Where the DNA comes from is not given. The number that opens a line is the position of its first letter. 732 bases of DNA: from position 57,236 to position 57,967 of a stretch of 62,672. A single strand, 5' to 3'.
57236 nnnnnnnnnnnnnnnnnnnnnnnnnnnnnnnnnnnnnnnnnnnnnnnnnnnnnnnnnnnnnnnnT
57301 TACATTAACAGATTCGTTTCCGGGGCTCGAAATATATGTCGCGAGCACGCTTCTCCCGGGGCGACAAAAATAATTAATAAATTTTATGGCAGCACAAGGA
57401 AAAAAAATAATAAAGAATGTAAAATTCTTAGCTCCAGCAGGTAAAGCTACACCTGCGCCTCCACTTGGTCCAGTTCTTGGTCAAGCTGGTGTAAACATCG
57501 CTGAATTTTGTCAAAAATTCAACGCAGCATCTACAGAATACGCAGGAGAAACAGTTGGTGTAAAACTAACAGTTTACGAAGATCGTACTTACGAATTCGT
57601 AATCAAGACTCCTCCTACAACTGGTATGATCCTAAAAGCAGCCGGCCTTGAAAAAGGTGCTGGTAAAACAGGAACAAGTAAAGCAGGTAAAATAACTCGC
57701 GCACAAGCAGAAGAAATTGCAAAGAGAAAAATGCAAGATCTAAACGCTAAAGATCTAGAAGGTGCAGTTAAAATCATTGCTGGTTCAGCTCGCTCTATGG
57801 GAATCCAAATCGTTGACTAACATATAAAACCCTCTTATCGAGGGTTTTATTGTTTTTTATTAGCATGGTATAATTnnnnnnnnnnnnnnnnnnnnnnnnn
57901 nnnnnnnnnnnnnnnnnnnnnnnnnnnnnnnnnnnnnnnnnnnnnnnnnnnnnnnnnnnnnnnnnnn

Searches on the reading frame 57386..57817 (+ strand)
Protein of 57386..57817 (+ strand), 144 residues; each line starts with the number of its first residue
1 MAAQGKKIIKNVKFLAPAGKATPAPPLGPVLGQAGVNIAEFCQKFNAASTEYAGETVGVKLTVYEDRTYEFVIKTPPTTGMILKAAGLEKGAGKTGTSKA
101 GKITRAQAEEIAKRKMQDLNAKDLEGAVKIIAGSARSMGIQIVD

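Call 80: search_protein_families(library=pfam, proteins=[window:57386-57817:+], max_evalue=0.001)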
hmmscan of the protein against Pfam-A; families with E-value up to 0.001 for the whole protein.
window:57386-57817:+ (144 aa): 2 families
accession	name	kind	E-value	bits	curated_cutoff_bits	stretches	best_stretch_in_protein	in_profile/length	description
PF00298.24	Ribosomal_L11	-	3.1e-27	95.2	21.4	1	74-142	1-69/69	Ribosomal protein L11, RNA binding domain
PF03946.19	Ribosomal_L11_N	-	1.7e-24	85.8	32.9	1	12-69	1-58/58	Ribosomal protein L11, N-terminal domain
